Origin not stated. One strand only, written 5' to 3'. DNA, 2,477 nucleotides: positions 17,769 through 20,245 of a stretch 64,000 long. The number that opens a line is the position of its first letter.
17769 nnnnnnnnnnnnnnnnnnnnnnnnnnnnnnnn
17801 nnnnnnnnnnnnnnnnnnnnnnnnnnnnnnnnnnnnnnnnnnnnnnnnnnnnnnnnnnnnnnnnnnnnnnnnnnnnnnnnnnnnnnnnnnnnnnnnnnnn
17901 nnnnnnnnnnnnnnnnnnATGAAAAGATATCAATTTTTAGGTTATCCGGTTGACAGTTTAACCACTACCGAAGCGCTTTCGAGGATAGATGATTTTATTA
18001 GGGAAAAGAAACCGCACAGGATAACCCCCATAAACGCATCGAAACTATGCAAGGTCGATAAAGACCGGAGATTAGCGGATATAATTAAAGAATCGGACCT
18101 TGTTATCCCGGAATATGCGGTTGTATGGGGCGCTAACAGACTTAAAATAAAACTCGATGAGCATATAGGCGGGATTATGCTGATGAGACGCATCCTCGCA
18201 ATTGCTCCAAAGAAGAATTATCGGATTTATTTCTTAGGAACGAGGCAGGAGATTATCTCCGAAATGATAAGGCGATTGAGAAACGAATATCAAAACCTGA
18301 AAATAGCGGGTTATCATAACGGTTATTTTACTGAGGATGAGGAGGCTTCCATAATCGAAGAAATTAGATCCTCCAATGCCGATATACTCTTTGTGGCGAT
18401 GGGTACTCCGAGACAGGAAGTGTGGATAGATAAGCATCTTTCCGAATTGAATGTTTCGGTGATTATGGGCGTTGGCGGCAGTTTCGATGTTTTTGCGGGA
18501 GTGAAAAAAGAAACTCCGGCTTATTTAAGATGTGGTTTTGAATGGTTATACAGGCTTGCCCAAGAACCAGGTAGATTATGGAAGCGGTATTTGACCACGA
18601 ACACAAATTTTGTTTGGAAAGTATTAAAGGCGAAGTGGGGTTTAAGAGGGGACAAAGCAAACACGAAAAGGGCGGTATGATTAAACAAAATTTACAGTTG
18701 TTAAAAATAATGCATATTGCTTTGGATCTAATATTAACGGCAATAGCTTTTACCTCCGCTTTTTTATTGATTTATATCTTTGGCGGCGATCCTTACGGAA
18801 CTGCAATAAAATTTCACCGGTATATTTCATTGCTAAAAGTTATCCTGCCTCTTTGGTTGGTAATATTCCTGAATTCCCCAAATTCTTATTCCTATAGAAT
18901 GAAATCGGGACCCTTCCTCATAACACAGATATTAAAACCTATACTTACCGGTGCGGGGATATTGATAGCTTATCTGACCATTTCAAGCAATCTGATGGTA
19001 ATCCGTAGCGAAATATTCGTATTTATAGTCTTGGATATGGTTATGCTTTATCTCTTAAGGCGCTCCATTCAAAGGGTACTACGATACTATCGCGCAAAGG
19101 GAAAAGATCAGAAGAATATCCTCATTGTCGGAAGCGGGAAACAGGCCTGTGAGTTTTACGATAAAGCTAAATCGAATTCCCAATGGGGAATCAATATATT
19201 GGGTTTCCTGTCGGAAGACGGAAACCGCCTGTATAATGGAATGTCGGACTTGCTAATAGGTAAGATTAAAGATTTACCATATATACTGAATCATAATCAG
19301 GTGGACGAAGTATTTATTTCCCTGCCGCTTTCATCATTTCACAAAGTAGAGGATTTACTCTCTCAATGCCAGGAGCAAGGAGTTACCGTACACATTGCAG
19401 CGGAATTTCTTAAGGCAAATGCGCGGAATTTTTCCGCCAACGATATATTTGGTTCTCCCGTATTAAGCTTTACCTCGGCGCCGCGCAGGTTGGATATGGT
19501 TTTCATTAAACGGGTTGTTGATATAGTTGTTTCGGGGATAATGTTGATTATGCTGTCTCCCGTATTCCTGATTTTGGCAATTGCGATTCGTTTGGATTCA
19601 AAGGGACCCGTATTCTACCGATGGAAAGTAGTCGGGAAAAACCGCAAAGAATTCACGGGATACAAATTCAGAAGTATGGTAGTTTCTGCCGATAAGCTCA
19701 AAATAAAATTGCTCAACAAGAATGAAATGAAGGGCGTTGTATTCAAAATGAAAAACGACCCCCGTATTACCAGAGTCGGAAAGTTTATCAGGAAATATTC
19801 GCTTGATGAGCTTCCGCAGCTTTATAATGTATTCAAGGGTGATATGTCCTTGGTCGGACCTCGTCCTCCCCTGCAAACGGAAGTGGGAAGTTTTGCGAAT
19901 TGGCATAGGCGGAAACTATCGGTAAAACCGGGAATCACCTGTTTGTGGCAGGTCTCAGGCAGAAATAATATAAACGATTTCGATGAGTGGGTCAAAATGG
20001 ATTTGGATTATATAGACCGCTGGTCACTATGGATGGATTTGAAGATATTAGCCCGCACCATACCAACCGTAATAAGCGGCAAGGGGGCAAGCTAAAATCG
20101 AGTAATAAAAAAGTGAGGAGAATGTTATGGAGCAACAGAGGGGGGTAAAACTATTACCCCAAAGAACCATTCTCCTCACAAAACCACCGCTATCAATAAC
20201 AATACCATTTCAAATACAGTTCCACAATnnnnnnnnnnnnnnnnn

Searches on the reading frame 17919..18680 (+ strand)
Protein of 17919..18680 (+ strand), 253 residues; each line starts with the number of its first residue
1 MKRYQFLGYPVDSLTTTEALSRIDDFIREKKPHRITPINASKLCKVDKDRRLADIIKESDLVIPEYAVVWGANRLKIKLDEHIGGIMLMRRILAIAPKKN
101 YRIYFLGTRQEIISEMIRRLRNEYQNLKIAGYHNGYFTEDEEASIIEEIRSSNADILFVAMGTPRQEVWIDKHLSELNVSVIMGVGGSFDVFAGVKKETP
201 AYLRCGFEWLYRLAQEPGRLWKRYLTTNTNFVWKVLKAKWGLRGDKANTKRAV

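Call 90: search_protein_families(library=pfam, proteins=[window:17919-18680:+], max_evalue=0.001)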
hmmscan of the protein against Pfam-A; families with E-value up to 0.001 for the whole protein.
window:17919-18680:+ (253 aa): 1 family
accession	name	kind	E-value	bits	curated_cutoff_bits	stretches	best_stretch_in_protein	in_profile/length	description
PF03808.19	Glyco_tran_WecG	-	1.6e-55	187.9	27.4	1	67-224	10-168/168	Glycosyl transferase WecG/TagA/CpsF family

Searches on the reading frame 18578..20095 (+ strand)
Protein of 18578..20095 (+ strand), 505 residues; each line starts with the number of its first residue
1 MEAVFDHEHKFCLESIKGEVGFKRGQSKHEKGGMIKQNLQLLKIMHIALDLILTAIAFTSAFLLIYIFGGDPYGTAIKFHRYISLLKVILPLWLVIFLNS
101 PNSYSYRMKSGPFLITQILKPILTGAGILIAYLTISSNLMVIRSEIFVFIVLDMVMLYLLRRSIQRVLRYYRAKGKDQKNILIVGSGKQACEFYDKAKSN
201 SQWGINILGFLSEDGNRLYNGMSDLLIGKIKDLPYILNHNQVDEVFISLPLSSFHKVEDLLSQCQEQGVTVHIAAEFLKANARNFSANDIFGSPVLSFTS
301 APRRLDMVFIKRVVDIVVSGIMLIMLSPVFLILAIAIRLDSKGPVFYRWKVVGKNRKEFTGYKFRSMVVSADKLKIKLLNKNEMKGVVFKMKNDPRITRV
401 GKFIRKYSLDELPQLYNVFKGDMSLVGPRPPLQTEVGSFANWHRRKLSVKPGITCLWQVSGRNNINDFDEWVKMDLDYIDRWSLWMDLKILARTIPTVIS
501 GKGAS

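Call 74: search_protein_families(library=pfam, proteins=[window:18578-20095:+], max_evalue=0.00001)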
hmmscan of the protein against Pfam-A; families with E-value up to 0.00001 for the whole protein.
window:18578-20095:+ (505 aa): 2 families
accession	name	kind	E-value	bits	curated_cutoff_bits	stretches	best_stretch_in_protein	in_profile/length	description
PF02397.22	Bac_transf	-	2.8e-69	232.7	27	1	311-499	1-178/179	Bacterial sugar transferase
PF13727.12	CoA_binding_3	-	5e-14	53.1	25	1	125-274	28-174/175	CoA-binding domain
